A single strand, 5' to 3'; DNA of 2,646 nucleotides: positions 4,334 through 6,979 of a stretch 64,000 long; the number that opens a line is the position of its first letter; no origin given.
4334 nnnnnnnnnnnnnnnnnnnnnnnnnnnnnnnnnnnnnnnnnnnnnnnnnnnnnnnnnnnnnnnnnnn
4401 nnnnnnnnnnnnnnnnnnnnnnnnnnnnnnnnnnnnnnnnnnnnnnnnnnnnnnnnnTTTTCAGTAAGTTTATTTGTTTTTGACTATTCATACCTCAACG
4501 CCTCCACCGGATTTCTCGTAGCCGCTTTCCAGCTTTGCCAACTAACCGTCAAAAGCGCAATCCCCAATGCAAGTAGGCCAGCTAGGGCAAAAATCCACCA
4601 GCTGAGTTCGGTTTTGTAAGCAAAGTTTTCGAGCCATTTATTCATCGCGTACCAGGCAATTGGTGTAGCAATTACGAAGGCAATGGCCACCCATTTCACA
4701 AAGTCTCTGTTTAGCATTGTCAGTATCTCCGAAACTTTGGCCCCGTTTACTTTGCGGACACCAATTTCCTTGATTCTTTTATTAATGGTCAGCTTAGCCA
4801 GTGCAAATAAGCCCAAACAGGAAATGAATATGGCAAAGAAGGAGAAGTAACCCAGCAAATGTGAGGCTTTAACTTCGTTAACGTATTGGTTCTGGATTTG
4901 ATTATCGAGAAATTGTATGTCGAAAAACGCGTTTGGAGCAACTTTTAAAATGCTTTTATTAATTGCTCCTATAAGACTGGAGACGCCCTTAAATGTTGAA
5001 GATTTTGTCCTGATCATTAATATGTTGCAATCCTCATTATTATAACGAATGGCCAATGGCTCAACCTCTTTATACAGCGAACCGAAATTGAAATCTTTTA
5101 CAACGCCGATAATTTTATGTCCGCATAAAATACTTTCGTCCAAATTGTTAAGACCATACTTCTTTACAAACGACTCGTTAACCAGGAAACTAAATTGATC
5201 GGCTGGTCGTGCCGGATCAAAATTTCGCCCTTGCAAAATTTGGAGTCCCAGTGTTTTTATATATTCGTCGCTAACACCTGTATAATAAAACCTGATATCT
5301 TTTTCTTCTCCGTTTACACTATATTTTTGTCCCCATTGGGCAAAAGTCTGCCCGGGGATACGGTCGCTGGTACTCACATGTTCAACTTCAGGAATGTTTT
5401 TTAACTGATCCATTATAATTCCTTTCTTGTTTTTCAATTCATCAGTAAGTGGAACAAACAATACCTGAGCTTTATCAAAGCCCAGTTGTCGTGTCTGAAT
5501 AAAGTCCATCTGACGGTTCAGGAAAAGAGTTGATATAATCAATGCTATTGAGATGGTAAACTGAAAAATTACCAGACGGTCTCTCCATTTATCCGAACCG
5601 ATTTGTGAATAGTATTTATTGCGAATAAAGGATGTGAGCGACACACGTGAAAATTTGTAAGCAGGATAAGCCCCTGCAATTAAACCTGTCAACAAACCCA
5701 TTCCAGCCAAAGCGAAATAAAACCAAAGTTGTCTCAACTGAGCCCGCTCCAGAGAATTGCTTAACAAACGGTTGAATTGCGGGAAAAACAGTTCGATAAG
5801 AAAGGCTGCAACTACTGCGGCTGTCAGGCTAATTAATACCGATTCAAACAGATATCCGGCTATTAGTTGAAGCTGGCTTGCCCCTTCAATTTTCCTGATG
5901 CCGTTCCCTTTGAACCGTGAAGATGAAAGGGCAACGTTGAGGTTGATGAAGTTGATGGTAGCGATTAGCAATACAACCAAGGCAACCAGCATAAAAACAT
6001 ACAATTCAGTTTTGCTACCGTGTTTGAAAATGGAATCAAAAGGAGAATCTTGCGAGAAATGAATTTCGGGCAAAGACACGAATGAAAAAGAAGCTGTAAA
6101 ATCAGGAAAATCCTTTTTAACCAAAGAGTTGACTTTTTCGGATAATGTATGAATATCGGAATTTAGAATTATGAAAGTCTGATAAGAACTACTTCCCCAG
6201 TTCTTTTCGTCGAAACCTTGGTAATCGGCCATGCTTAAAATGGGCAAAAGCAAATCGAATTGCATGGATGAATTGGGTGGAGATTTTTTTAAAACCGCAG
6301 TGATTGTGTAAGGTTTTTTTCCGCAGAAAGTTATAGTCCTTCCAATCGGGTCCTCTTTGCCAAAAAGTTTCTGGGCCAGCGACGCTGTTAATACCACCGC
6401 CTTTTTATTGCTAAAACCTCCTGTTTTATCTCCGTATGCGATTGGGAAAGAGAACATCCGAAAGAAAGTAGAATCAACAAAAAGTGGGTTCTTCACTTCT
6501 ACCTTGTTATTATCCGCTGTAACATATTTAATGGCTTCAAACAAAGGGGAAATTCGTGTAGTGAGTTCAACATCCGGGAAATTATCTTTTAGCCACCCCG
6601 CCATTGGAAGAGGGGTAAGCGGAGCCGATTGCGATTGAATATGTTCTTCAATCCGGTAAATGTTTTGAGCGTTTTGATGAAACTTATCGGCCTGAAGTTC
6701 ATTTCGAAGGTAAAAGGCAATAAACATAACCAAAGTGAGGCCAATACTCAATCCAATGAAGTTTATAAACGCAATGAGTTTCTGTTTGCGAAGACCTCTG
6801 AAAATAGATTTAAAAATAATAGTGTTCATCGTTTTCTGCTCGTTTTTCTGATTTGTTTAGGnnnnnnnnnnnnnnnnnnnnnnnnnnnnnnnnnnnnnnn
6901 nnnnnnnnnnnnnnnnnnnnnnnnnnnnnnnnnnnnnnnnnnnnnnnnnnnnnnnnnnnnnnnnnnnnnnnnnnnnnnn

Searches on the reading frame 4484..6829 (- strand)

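Call 13: search_protein_families(library=pfam, proteins=[window:4484-6829:-], max_evalue=0.001)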
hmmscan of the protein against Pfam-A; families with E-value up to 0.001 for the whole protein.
window:4484-6829:- (781 aa): 2 families
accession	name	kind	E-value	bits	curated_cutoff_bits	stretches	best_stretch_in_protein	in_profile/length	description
PF12704.14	MacB_PCD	-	1.2e-28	101.3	27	1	21-223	2-192/207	MacB-like periplasmic core domain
PF02687.27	FtsX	-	6e-24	84.9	25.5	2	662-774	3-120/120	FtsX-like permease C-terminal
